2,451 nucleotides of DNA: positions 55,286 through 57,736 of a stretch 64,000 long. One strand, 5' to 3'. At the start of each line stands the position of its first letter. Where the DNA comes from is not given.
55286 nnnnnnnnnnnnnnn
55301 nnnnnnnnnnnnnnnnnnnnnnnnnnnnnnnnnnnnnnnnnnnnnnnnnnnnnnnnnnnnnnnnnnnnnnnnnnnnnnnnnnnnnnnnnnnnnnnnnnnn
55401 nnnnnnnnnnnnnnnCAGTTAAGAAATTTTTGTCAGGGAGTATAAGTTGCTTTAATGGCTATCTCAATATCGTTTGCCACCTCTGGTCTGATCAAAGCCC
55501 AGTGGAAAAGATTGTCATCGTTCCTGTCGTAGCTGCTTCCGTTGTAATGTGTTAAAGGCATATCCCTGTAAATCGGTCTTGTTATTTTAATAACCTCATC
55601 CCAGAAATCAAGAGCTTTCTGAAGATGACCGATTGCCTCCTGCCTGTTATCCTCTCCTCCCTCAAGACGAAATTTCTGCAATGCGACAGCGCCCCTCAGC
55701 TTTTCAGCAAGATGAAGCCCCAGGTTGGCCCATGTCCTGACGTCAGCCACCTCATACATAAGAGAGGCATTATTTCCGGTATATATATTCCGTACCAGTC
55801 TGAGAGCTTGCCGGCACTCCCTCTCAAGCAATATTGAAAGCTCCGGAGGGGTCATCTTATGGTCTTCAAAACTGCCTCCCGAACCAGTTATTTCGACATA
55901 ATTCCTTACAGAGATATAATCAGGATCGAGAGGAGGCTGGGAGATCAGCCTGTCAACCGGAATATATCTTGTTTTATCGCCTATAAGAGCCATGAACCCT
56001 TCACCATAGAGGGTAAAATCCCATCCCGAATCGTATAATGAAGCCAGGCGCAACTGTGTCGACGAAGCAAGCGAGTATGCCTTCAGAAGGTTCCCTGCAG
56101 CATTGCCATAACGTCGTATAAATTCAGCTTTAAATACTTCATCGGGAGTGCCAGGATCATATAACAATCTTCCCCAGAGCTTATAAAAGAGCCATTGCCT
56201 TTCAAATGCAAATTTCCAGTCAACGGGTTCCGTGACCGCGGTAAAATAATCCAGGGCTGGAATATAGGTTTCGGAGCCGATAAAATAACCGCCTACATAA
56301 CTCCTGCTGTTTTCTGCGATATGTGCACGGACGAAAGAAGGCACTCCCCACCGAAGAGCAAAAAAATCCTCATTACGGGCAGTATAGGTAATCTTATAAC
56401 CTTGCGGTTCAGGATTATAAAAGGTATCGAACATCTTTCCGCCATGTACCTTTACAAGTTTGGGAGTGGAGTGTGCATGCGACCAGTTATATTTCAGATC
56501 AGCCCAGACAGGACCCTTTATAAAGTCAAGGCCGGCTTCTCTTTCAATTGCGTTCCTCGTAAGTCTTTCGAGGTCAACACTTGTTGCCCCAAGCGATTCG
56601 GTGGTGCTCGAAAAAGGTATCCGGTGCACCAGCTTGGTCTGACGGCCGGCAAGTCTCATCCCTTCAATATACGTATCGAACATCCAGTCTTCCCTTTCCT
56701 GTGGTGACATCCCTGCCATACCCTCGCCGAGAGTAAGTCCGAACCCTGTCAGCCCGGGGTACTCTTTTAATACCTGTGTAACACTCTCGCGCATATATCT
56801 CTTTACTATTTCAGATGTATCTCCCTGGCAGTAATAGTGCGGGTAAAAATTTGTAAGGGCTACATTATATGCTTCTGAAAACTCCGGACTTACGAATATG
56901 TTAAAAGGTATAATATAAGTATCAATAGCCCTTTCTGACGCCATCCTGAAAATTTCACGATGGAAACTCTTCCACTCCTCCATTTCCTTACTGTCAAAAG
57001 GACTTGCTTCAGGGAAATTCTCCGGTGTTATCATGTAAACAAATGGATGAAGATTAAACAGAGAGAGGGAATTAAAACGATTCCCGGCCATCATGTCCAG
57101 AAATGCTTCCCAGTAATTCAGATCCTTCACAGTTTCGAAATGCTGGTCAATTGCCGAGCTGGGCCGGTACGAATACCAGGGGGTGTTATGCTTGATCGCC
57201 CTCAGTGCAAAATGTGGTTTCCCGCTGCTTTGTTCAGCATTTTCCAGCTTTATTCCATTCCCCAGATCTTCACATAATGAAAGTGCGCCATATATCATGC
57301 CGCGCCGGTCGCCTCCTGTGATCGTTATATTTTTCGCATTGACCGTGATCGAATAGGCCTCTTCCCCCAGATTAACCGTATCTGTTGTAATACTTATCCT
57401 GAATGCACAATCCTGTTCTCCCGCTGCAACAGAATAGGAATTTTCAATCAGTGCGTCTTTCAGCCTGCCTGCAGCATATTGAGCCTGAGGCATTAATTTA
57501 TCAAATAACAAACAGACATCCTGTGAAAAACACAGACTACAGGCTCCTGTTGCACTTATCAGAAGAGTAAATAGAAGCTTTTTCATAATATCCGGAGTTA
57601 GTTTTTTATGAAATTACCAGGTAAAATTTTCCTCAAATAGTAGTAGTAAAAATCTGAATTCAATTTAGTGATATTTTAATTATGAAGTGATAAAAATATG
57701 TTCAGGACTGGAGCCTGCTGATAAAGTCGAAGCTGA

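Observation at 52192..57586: Transporter-kinase fusion (KdgT permease::DUF1537 acid-sugar kinase) in an operon with PdxA2 and an unclassified secreted glycosidase-like protein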

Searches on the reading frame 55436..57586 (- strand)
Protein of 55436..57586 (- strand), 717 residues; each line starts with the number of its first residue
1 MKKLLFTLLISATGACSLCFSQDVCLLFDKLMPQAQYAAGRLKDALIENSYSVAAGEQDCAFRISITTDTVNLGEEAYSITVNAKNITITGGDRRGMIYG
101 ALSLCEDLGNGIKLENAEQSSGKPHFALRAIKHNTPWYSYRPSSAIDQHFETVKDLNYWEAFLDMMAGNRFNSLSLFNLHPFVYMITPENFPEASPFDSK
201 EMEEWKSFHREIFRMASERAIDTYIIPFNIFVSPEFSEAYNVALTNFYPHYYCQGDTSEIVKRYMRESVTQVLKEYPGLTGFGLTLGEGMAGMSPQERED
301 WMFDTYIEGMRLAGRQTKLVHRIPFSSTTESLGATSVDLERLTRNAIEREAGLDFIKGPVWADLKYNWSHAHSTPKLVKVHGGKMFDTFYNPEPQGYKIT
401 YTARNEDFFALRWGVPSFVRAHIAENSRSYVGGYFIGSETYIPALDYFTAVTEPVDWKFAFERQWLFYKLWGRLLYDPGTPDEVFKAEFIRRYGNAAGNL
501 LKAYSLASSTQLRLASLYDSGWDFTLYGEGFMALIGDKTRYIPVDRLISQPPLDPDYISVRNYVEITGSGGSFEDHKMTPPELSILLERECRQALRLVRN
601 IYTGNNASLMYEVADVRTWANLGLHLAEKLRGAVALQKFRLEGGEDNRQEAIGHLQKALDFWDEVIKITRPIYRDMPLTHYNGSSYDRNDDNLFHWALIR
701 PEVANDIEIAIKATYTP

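Call 3: search_protein_families(library=pfam, proteins=[window:55436-57586:-], max_evalue=0.01)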
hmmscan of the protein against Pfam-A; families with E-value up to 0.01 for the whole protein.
window:55436-57586:- (717 aa): 2 families
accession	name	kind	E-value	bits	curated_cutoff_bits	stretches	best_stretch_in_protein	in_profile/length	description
PF02838.20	Glyco_hydro_20b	-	4.4e-09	37.6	26.1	1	33-105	31-105/124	Glycosyl hydrolase family 20, domain 2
PF03648.19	Glyco_hydro_67N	-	0.0089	16.7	24.3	0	60-102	73-118/120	Glycosyl hydrolase family 67 N-terminus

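Call 4: search_protein_families(library=ncbifam, proteins=[window:55436-57586:-], max_evalue=0.01)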
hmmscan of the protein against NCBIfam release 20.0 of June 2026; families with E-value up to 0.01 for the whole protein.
window:55436-57586:- (717 aa): 1 family
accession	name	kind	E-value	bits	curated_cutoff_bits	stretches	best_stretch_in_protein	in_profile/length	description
NF049878.1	AlphGalctur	equivalog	8.6e-32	110.1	1300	1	66-311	76-318/901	alpha-d-galacturonidase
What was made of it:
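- On GH138 glycoside hydrolases: NF049878 gives 110 bits against 1300, covering residues 66-311 only (call 4).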

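Call 29: find_homologous_proteins(query=window:55436-57586:-, max_evalue=0.00001)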
Query window:55436-57586:- (717 aa): 2615 proteins with E <= 0.00001 among 8000 candidates; the best 120 are listed.
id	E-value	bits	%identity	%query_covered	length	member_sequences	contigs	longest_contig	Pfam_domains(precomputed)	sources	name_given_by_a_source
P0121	0.0e+0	1682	100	100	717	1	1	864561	PF02838.21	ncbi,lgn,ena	-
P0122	0.0e+0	1288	76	100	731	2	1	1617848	PF02838.21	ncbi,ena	-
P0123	0.0e+0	1269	74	100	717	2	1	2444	PF02838.21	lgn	-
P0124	0.0e+0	1265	75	100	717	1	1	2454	PF02838.21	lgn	-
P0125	0.0e+0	1260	74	100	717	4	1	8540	PF02838.21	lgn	-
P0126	0.0e+0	1253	74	100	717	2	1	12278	PF02838.21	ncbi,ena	-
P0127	0.0e+0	1246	73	100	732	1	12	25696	PF02838.21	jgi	jgi:hypothetical protein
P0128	0.0e+0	1246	72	100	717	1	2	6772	PF02838.21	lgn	-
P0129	0.0e+0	1244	73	100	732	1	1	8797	PF02838.21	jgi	jgi:hypothetical protein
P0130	0.0e+0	1243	74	100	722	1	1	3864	-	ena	-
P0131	0.0e+0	1237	74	99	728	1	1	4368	PF02838.21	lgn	-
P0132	0.0e+0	1232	73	100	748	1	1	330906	PF02838.21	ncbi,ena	-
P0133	0.0e+0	1230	73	99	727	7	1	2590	PF02838.21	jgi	jgi:hypothetical protein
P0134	0.0e+0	1226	73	99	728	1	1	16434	PF02838.21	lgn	-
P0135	0.0e+0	1226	72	99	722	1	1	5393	-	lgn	-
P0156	0.0e+0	1206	71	99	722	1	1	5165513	PF02838.21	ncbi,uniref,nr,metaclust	ncbi:hypothetical protein [Rufibacter tibetensis]|uniref:Beta-hexosaminidase bacterial type N-termin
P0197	0.0e+0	1124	68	99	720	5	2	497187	PF02838.21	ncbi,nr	ncbi:glycoside hydrolase family 20 zincin-like fold domain-containing protein [Arthrospiribacter rub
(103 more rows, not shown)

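Call 30: search_solved_structures(query=window:55436-57586:-, max_evalue=1, show_alignments=1)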
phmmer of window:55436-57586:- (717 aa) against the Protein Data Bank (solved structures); distinct sequences matched with E-value up to 1: 10.
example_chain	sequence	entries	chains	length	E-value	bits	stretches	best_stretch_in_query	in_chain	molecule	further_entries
6hze_A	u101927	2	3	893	3.7e-21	78.2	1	30-311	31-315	BPa0997 | BPa0997 N-ter E361S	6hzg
6hzf_A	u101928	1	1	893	3.7e-21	78.2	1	30-311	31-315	BPa0997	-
6hzf_B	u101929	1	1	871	7e-21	77.3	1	34-311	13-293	BPa0997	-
6je8_A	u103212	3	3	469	2.4e-05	25.9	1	70-255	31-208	Beta-N-acetylhexosaminidase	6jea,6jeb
9joq_A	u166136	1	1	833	0.0094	17.4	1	30-105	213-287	beta-N-Acetylhexosaminidases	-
4c7g_A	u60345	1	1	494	0.13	13.7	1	73-197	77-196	BETA-N-ACETYLHEXOSAMINIDASE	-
4c7d_A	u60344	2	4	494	0.13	13.6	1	73-197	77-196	BETA-N-ACETYLHEXOSAMINIDASE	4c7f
6q63_A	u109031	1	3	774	0.13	13.6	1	29-175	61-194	Beta-hexosaminidase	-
9fyn_A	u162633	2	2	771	0.34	12.3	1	69-165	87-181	lacto-n-biosidase GH20 | TrpyGH20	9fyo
7cbn_A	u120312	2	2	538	0.72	11.2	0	66-174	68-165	Beta-N-acetylhexosaminidase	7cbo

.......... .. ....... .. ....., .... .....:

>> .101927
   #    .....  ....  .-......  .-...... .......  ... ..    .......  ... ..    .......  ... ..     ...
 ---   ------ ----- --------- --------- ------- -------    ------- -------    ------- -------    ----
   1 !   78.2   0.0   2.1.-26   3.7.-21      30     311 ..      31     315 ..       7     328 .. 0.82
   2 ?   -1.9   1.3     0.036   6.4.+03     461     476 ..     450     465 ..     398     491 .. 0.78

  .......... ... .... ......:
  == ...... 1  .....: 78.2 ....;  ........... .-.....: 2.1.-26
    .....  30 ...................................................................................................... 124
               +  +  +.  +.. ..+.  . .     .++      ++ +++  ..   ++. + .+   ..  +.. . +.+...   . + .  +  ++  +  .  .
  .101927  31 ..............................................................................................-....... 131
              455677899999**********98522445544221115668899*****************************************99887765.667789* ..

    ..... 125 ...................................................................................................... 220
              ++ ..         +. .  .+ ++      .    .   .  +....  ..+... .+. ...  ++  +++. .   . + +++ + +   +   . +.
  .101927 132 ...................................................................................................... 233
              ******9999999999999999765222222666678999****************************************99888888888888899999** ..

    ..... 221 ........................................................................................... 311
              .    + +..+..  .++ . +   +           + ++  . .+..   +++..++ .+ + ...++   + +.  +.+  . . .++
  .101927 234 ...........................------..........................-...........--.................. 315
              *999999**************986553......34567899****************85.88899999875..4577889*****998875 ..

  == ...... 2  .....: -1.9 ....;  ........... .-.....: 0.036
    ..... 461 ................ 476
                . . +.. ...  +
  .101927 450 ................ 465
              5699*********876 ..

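Call 59: predict_structure(alignment_id=A3)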
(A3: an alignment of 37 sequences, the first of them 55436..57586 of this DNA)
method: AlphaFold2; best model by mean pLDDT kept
length: 717 residues; sequences in the alignment: 37
mean_pLDDT: 81.1   pTM: 0.87
mean pLDDT of the five models: 81.1, 81.0, 80.9, 79.2, 77.1
residues with pLDDT >= 90: 319; 70-90: 236; 50-70: 91; < 50: 71
segments of 3 or more residues with pLDDT < 50: 16-19, 139-147, 248-252, 326-334, 367-369, 372-388, 408-411, 439-443, 521-526, 681-689
pLDDT, mean of each block of 10 residues (from residue 1): 75 54 89 98 95 79 96 97 96 98 96 94 95 68 50 85 96 85 88 88 91 97 82 78 60 67 91 95 69 72 89 93 54 57 79 83 62 42 42 74 60 74 79 74 59 77 86 95 93 91 88 69 55 71 87 78 92 90 95 96 89 91 96 97 93 99 95 73 44 81 96 85
secondary structure, 60 per line:
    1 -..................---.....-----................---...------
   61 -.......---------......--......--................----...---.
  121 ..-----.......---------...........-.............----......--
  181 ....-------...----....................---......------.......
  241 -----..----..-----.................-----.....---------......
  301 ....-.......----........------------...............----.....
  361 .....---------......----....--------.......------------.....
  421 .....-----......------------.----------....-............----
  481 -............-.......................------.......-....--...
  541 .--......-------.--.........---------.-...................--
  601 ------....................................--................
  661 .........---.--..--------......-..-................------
elements in order (helices of 4 or more, strands of 3 or more residues): H2-19 E23-27 H33-48 E52-54 E62-68 E78-83 E86-91 H94-109 E120-122 E128-134 H144-154 H156-168 E173-178 H181-184 H199-218 E222-227 H234-240 H259-275 E281-285 H295-304 H306-312 E317-324 H337-351 E356-365 H375-380 H385-388 E397-403 H416-425 E431-436 H460-463 H465-476 H482-493 H495-517 H524-530 E532-535 E538-541 H544-549 H560-568 H580-598 H607-642 H645-669 H686-691 H696-711
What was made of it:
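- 55433..57586 (-): 717-aa exported GH138-like protein: GH20b-type N-domain, TIM barrel and helical C-domain. An accessory gene, 17 nt upstream of the fusion. AlphaFold pTM 0.87 (call 59).
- On GH138 glycoside hydrolases: Model pTM 0.87 (call 59).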

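Call 61: fold_search(model_id=the predicted structure, library=pdb)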
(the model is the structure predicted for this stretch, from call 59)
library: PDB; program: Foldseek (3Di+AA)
matches with E <= 10: 984; with E <= 0.001: 167
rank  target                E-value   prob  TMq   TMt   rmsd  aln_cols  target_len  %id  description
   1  6hzg                  2.2e-27  1.00  0.74  0.76   4.8       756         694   17  BP0997, GH138 enzyme targeting pectin rhamnogalacturonan II (released 2019-03-20)
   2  6hzf_A                5.3e-27  1.00  0.72  0.62   5.6       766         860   17  BP0997, GH138 enzyme targeting pectin rhamnogalacturonan II (released 2019-03-20)
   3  6hze_A                2.4e-26  1.00  0.72  0.61   5.7       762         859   17  BP0997, GH138 enzyme targeting pectin rhamnogalacturonan II (released 2019-03-20)
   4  6hze_B                2.5e-26  1.00  0.74  0.63   4.9       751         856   18  BP0997, GH138 enzyme targeting pectin rhamnogalacturonan II (released 2019-03-20)
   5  6hzf_B                4.5e-26  1.00  0.74  0.63   5.0       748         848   17  BP0997, GH138 enzyme targeting pectin rhamnogalacturonan II (released 2019-03-20)
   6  2cbi_A                1.7e-13  1.00  0.46  0.55   9.0       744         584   12  Structure of the Clostridium perfringens NagJ family 84 glycoside hydrolase, a homologue of human O-GlcNAcase (released 2006-02-13)
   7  2cbj_A                1.7e-13  1.00  0.46  0.55   9.3       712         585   13  Structure of the Clostridium perfringens NagJ family 84 glycoside hydrolase, a homologue of human O-GlcNAcase in compl (released 2006-02-13)
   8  2j62_A                2.9e-13  1.00  0.48  0.57   8.5       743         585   12  Structure of a bacterial O-glcnacase in complex with glcnacstatin (released 2007-02-13)
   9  2v5c_A                4.3e-13  1.00  0.46  0.54   9.1       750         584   12  Family 84 glycoside hydrolase from Clostridium perfringens, 2.1 Angstrom structure (released 2009-01-27)
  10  2yds_A                5.8e-13  1.00  0.45  0.54   8.5       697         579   12  CpOGA D298N in complex with TAB1-derived O-GlcNAc peptide (released 2012-03-14)
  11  7khv_A                1.0e-12  1.00  0.46  0.54   9.3       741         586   11  CpOGA IN COMPLEX WITH LIGAND 54 (released 2020-12-02)
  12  2ydq_A                1.0e-12  1.00  0.44  0.53   8.7       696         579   12  CpOGA D298N in complex with hOGA-derived O-GlcNAc peptide (released 2012-03-14)
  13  5oxd                  1.3e-12  1.00  0.46  0.55   8.9       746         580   10  Complex of a C. perfringens O-GlcNAcase with a fragment hit (released 2018-05-16)
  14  1k9d                  1.3e-12  1.00  0.48  0.51  13.9       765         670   13  The 1.7 A crystal structure of alpha-D-glucuronidase, a family-67 glycoside hydrolase from Bacillus stearothermophilus T (released 2002-10-29)
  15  1mqq                  1.5e-12  1.00  0.48  0.51  13.7       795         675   12  THE CRYSTAL STRUCTURE OF ALPHA-D-GLUCURONIDASE FROM BACILLUS STEAROTHERMOPHILUS T-1 COMPLEXED WITH GLUCURONIC ACID (released 2003-09-17)
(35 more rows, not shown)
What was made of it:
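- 55433..57586 (-): Foldseek TM 0.74, E = 2e-27 to GH138 6hzg, against 0.45-0.5 for GH84/67/20 (call 61).
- On GH138 glycoside hydrolases: The next-best families reach 0.45-0.5 (call 61). Identity is 17% (call 61).
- Closest known: GH138 alpha-D-galacturonidase BPa0997/BT0997. Same: The three-domain fold matches over the full length (TM 0.74, E = 2e-27; call 61).
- GH138 and the related GH67 fold are uronidases (calls 30, 61).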

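Call 68: search_solved_structures(query=A3, max_evalue=0.01, show_alignments=1)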
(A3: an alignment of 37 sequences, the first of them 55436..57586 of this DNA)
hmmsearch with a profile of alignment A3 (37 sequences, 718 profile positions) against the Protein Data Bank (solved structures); distinct sequences matched with E-value up to 0.01: 5.
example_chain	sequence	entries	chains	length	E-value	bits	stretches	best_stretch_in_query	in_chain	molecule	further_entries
6hze_A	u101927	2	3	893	3.8e-39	137.6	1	9-312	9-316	BPa0997 | BPa0997 N-ter E361S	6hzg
6hzf_A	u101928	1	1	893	4.9e-39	137.3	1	9-312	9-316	BPa0997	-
6hzf_B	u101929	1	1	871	9.1e-38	133.1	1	30-312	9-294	BPa0997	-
9joq_A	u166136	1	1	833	4.6e-05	24.9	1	33-136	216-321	beta-N-Acetylhexosaminidases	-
6pv5_A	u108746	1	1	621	0.0015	19.9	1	63-138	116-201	Putative O-GlcNAcase nagJ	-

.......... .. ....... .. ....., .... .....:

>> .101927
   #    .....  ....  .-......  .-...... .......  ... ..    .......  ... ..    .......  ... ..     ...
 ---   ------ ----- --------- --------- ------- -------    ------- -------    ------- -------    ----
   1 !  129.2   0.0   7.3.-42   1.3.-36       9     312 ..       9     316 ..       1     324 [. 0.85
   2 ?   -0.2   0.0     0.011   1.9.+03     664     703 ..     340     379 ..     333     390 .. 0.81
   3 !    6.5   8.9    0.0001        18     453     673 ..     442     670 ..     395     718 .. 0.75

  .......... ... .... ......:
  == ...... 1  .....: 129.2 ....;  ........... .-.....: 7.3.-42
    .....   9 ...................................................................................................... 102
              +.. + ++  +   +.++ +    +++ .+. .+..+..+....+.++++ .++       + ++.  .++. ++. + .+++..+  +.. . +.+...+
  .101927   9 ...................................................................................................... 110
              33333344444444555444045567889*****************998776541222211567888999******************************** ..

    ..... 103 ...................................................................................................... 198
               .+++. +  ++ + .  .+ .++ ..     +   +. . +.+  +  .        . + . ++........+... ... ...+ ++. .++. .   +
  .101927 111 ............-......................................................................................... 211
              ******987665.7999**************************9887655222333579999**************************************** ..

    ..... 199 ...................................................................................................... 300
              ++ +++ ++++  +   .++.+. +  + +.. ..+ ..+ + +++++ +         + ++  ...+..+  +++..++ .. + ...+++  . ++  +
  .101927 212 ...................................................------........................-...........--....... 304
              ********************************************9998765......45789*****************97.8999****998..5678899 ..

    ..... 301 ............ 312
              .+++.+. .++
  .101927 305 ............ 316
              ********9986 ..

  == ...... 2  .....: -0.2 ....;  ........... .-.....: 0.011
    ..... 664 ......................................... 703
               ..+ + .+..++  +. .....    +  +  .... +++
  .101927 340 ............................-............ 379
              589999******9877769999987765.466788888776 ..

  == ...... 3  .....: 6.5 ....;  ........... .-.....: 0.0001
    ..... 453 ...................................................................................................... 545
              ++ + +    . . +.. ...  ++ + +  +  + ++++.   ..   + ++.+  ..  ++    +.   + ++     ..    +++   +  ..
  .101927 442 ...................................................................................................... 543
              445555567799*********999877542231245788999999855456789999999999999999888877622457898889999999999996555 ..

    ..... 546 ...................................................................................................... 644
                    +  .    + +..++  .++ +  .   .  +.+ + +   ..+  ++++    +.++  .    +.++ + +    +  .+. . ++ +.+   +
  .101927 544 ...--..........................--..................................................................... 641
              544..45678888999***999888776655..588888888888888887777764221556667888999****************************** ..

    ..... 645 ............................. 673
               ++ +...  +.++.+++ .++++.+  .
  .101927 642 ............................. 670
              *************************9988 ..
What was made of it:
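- Closest known: GH138 alpha-D-galacturonidase BPa0997/BT0997. Same: Sequence similarity covers the N-domain, the first half of the barrel and the C-terminal helical domain (calls 30, 68).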
